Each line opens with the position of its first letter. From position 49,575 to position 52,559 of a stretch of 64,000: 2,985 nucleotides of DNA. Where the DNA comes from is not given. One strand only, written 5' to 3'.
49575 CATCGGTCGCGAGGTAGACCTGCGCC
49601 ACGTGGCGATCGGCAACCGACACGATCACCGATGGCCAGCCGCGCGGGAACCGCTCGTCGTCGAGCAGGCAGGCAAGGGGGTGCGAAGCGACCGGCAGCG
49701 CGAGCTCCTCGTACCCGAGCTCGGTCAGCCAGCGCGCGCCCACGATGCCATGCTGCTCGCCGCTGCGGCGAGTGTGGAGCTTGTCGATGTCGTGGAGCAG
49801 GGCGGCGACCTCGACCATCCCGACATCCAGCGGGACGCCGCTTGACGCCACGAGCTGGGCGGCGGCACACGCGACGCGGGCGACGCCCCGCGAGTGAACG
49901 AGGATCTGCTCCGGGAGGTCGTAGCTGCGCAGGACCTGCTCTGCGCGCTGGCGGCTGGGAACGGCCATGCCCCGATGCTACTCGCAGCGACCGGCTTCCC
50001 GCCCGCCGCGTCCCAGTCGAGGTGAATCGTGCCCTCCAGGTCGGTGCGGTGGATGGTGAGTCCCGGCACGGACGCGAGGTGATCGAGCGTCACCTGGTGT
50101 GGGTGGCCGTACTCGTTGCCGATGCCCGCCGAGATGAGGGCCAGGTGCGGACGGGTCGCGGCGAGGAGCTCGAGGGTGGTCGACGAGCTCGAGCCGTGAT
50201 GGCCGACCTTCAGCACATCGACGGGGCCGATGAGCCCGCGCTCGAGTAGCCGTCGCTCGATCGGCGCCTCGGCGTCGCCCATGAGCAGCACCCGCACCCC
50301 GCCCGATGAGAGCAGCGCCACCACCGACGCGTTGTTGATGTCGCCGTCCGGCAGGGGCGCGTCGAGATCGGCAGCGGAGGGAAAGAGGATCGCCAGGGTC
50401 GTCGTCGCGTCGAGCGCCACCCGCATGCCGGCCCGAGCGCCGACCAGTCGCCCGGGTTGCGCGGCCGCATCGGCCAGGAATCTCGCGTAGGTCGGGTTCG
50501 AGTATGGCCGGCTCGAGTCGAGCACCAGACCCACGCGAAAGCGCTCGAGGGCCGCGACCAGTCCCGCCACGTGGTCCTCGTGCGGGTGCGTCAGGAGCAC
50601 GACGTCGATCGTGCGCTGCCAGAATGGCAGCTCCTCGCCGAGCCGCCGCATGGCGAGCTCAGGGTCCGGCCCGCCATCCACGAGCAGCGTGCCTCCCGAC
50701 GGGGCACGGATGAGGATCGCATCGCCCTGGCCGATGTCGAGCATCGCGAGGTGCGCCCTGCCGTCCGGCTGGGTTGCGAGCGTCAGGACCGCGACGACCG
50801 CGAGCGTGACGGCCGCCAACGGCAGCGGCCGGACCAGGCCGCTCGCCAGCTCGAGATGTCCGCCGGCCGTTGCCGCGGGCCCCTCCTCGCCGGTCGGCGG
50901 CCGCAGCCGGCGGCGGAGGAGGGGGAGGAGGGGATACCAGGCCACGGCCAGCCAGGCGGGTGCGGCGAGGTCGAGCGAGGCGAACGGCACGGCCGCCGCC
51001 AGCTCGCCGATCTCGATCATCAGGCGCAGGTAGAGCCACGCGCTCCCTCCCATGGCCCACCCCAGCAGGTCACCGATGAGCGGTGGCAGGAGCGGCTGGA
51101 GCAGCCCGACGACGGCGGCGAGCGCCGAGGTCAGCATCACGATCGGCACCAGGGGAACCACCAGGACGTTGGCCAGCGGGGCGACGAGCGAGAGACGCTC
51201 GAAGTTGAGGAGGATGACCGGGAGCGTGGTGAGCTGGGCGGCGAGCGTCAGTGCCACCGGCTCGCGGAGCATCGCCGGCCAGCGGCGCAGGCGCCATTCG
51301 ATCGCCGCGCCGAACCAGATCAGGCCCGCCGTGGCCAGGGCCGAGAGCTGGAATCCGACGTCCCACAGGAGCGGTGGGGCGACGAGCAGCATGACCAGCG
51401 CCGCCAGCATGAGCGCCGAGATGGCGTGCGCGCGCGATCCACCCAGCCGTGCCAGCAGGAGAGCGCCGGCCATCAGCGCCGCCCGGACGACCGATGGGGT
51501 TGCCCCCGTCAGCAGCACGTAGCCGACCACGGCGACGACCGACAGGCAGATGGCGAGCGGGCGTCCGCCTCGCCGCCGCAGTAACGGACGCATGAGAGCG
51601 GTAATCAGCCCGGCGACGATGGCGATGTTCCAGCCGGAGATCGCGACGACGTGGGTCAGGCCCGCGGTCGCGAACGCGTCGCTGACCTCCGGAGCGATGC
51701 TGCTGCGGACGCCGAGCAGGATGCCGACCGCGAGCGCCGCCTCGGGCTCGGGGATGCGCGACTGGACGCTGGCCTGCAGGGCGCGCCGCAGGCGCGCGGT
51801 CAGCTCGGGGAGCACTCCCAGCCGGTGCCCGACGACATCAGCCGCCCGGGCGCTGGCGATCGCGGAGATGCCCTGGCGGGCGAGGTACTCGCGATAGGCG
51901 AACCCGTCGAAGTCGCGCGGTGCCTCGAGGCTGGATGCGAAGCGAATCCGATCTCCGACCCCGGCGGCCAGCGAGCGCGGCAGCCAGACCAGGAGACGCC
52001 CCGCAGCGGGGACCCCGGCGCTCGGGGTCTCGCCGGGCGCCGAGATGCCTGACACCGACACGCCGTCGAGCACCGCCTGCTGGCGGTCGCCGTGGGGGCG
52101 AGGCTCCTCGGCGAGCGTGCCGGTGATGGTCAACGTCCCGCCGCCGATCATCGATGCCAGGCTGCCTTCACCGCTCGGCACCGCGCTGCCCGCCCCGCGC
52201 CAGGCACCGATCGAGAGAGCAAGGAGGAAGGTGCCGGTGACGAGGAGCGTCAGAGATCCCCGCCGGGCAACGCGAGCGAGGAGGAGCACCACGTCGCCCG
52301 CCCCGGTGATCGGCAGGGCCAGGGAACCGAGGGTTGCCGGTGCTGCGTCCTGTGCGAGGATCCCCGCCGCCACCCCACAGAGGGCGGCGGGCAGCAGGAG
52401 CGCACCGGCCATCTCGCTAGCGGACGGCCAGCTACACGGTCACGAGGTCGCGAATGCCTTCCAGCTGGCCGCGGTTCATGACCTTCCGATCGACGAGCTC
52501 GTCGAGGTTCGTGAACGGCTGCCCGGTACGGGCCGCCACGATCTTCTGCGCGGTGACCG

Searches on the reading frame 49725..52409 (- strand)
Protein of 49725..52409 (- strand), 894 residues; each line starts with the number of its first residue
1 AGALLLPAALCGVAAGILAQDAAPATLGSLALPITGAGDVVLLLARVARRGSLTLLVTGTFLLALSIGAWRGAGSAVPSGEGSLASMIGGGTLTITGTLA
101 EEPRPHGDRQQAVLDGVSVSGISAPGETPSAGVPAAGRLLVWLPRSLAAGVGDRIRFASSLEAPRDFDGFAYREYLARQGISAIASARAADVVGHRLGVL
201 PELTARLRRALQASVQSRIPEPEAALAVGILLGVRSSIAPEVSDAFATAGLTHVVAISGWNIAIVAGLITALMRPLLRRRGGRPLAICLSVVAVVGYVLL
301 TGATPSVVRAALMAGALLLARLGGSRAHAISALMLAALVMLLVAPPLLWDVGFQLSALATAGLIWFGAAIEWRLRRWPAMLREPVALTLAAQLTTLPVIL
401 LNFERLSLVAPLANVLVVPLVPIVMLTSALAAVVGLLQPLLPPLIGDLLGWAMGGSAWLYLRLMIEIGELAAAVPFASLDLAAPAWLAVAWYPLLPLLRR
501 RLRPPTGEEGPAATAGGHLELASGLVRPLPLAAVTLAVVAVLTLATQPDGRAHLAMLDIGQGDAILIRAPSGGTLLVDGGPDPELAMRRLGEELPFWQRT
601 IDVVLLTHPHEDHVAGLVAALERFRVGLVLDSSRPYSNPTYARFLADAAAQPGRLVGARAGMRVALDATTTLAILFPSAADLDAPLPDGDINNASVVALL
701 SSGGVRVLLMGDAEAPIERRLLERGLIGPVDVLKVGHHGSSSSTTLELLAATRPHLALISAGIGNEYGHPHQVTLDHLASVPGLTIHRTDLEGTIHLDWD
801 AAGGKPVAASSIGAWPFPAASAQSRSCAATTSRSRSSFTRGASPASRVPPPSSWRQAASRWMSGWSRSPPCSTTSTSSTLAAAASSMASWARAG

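Call 56: search_protein_families(library=pfam, proteins=[window:49725-52409:-], max_evalue=0.00001)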
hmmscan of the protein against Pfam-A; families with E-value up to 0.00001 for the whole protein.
window:49725-52409:- (894 aa): 3 families
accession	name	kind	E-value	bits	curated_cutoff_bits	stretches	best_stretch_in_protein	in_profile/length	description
PF03772.21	Competence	-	6e-58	196.8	23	1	230-494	1-258/270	Competence protein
PF13567.11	DUF4131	-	2.1e-17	63.8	31.6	1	41-192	15-164/165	Domain of unknown function (DUF4131)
PF00753.33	Lactamase_B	-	1.5e-16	61.4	22.7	1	559-762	3-195/196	Metallo-beta-lactamase superfamily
